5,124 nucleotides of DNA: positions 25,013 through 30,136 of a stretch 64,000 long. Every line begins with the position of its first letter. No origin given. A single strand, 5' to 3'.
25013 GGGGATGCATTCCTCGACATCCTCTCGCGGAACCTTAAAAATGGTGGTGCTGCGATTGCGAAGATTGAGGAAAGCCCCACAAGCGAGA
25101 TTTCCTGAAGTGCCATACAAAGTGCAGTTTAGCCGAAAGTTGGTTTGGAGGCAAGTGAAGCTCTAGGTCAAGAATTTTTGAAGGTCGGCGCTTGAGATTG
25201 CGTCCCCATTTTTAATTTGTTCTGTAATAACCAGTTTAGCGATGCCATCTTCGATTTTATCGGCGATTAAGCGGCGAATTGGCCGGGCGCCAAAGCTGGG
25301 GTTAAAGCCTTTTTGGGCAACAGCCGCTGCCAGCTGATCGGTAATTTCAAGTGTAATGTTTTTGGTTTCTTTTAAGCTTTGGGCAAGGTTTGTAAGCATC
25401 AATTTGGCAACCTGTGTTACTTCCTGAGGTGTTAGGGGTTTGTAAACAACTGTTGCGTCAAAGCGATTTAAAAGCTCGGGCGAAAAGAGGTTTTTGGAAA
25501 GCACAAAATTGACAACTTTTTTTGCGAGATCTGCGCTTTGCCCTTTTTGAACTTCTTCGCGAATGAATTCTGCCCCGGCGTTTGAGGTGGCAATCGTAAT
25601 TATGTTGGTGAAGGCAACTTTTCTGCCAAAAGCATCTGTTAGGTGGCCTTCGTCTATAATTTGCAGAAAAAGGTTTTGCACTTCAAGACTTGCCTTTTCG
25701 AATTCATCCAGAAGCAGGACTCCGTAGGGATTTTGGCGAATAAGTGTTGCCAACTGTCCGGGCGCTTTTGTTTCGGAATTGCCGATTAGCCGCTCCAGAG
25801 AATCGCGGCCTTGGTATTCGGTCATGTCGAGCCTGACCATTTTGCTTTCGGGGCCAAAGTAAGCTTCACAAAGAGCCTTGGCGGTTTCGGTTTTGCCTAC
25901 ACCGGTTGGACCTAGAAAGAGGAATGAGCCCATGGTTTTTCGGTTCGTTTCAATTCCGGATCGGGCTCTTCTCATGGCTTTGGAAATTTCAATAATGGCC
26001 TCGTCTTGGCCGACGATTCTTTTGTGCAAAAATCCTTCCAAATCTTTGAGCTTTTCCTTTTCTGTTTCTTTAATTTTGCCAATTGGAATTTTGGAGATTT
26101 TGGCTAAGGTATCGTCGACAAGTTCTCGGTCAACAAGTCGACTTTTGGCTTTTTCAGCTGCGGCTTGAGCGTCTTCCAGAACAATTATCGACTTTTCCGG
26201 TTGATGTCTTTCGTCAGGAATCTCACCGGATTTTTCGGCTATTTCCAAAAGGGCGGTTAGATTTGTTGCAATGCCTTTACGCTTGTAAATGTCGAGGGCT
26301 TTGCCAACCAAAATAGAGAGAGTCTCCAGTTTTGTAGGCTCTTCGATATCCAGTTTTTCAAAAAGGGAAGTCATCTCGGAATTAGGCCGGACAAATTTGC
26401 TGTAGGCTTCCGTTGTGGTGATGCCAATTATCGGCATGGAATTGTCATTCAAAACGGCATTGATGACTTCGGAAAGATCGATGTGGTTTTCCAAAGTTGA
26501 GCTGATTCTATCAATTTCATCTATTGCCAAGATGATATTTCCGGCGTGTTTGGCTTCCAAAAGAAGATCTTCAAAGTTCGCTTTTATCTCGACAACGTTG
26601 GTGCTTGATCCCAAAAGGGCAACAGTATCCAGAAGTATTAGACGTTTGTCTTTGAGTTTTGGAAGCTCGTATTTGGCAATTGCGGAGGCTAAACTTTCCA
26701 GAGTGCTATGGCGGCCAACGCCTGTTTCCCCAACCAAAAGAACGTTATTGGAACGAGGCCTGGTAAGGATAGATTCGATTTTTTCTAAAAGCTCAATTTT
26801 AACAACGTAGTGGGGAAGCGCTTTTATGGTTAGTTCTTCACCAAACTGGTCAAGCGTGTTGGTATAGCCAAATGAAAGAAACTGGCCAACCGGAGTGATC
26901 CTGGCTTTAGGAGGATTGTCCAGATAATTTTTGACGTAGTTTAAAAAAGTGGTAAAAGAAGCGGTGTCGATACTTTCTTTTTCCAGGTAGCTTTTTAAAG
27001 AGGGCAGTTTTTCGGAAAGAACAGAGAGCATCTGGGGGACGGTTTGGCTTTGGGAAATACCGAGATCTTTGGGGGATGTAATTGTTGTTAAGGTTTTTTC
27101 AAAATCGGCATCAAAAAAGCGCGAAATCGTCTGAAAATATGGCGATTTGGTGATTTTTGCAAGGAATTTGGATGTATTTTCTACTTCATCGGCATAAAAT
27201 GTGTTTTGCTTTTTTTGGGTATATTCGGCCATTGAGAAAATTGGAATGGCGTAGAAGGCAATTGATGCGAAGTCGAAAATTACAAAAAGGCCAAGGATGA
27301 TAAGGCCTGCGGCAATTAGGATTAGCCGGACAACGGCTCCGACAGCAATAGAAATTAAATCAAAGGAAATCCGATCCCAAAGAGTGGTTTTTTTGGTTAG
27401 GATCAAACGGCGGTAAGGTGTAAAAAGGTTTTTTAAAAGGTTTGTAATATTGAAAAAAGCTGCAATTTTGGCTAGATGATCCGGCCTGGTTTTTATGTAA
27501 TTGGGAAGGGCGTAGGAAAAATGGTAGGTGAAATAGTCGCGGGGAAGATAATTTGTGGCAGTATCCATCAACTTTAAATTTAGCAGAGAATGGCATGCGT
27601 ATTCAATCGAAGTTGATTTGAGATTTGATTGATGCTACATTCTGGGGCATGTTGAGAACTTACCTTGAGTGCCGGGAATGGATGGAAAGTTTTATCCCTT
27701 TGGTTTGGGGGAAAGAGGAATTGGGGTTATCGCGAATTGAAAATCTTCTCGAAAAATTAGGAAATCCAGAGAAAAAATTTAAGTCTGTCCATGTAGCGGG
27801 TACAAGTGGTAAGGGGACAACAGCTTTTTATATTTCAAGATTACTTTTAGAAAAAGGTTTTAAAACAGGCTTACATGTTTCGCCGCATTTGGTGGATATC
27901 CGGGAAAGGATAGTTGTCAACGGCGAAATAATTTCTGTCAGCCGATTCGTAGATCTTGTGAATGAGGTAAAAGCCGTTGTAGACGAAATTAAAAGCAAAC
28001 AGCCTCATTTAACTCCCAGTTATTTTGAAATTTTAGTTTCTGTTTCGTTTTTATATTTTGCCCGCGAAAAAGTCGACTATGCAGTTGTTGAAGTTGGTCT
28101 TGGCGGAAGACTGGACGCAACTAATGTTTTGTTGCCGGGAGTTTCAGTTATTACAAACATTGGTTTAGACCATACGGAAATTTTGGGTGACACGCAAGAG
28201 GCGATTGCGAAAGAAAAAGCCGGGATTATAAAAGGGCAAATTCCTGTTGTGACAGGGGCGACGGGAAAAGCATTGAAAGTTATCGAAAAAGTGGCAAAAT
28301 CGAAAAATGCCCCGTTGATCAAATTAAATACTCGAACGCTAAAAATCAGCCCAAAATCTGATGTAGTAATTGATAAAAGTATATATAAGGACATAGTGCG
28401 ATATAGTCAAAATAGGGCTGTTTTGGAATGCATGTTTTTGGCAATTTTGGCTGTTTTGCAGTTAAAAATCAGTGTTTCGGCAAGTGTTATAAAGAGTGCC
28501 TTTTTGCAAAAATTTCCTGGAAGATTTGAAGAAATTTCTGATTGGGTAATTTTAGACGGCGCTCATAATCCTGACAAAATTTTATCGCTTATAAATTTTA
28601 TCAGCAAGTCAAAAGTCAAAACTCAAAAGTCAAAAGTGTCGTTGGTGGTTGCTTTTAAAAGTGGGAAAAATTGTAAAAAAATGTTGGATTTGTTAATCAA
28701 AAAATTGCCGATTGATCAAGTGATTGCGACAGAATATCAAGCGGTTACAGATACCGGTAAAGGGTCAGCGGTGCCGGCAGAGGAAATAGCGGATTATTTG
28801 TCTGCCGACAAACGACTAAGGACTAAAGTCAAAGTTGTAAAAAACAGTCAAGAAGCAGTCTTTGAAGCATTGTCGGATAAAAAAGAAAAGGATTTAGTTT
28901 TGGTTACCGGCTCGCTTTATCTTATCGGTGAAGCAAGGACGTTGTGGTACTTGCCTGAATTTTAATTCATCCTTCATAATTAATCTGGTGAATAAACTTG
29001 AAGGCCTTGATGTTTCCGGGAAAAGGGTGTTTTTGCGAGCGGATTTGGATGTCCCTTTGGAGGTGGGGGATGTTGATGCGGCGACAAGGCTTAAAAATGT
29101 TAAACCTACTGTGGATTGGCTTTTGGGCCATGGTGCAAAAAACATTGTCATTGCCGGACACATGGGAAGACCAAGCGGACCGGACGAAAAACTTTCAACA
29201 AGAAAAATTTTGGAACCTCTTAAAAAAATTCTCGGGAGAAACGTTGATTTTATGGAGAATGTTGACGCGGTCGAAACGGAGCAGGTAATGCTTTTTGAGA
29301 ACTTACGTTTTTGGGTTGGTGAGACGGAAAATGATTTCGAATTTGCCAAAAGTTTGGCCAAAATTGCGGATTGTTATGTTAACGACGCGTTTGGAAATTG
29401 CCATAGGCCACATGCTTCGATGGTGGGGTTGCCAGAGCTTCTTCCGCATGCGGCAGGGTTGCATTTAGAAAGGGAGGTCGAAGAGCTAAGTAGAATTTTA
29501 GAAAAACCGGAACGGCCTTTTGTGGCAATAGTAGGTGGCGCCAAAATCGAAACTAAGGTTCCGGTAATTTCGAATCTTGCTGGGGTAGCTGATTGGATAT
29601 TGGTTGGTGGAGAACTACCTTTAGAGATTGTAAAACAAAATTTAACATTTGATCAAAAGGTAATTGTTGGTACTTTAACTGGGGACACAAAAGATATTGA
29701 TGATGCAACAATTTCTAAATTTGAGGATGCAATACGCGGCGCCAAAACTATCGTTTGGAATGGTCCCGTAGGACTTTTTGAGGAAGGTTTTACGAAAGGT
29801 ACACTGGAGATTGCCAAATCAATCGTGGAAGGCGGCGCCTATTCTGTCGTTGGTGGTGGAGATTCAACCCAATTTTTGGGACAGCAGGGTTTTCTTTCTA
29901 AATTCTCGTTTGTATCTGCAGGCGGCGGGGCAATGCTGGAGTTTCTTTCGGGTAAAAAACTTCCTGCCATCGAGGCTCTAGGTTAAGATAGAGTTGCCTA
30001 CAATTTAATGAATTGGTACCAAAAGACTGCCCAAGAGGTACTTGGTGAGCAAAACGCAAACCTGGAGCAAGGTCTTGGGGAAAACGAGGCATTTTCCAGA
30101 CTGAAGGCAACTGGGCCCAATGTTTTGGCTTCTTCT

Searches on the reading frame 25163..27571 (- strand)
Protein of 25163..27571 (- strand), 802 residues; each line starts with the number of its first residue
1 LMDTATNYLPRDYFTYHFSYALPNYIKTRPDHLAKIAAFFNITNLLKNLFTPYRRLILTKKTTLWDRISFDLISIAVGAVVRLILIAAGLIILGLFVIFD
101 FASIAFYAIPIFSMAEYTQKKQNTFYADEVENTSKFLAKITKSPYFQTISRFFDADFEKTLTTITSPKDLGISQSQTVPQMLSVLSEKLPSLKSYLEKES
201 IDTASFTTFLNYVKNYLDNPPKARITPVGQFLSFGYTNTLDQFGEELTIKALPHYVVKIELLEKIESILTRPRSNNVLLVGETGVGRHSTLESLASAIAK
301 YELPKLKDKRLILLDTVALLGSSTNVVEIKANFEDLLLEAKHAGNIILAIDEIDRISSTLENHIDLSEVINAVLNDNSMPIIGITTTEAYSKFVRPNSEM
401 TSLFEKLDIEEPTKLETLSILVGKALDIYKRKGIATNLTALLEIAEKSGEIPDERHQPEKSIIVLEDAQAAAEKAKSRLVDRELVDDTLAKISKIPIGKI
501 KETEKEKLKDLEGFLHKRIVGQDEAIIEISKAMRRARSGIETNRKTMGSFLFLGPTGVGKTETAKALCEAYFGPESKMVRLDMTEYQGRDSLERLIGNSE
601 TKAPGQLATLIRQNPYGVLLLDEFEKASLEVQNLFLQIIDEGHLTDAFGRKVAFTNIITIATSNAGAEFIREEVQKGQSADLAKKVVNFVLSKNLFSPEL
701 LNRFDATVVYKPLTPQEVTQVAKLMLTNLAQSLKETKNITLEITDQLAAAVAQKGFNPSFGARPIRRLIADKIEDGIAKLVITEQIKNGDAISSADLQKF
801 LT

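Call 108: search_protein_families(library=pfam, proteins=[window:25163-27571:-], max_evalue=0.001)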
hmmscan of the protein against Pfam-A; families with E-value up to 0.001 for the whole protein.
window:25163-27571:- (802 aa): 15 families
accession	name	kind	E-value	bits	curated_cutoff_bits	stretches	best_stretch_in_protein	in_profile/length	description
PF07724.20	AAA_2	-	2.4e-46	158.2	27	1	546-706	2-165/166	AAA domain (Cdc48 subfamily)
PF10431.15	ClpB_D2-small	-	9.1e-21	74.1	21.9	1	713-792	1-79/81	C-terminal, D2-small domain, of ClpB protein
PF00004.35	AAA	-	1.9e-16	61.1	21.2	2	551-665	2-110/131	ATPase family associated with various cellular activities (AAA)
PF07728.20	AAA_5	-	1.1e-13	51.8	22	1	550-666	2-124/139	AAA domain (dynein-related subfamily)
PF00158.32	Sigma54_activat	-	1.8e-11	44.4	20.2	1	527-666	2-144/168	Sigma-54 interaction domain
PF13401.12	AAA_22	-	5.8e-09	36.8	27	1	276-390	7-127/130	AAA domain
PF05673.19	DUF815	-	9.6e-06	25.4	23.8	0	258-303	37-82/249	Protein of unknown function (DUF815)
PF13191.12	AAA_16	-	1.2e-05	26.3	32.6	0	519-581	2-63/167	AAA ATPase domain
PF05621.17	TniB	-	4.3e-05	23.5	22.4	0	314-409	88-184/189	Bacterial TniB protein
PF13476.12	AAA_23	-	0.00016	22.8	27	0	548-746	20-176/201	AAA domain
PF20720.3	nSTAND3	-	0.00026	21.2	27.2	0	548-582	18-52/155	Novel STAND NTPase 3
PF12780.13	AAA_8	-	0.00055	19.7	25.6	0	259-305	10-54/259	P-loop containing dynein motor region D4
PF12775.13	AAA_7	-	0.00077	19.5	25.8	0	545-585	31-71/181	P-loop containing dynein motor region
PF03193.22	RsgA_GTPase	-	0.00082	19.7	30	0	472-568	34-127/174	RsgA GTPase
PF05729.18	NACHT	-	0.00088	19.6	26.7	0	551-677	4-143/167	NACHT domain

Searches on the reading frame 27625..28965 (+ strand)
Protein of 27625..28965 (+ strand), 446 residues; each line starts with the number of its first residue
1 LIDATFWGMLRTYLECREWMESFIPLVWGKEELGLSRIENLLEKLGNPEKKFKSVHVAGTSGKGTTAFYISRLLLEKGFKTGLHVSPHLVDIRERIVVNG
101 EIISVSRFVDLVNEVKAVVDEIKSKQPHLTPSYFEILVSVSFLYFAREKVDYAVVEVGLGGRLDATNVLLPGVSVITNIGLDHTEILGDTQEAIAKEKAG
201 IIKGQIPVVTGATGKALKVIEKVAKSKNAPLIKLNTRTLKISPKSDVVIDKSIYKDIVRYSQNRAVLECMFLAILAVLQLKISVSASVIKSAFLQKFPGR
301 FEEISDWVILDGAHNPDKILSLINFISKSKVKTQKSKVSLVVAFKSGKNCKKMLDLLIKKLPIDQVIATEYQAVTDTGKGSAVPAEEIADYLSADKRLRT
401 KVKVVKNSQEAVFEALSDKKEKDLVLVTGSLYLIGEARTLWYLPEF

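Call 108: search_protein_families(library=pfam, proteins=[window:27625-28965:+], max_evalue=0.001)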
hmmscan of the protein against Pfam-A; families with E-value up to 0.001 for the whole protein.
window:27625-28965:+ (446 aa): 2 families
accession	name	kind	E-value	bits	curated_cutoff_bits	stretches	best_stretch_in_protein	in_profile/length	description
PF02875.26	Mur_ligase_C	-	1.8e-12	48.6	28.4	1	299-430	1-126/127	Mur ligase, glutamate ligase domain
PF08245.18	Mur_ligase_M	-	2.6e-11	44.3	24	1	57-238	1-149/200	Mur ligase middle domain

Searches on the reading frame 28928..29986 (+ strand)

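Call 108: search_protein_families(library=pfam, proteins=[window:28928-29986:+], max_evalue=0.001)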
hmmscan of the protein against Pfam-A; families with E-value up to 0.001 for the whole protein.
window:28928-29986:+ (352 aa): 1 family
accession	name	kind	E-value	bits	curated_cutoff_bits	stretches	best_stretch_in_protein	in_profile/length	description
PF00162.24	PGK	-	2.3e-95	320.2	27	2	25-231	2-217/379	Phosphoglycerate kinase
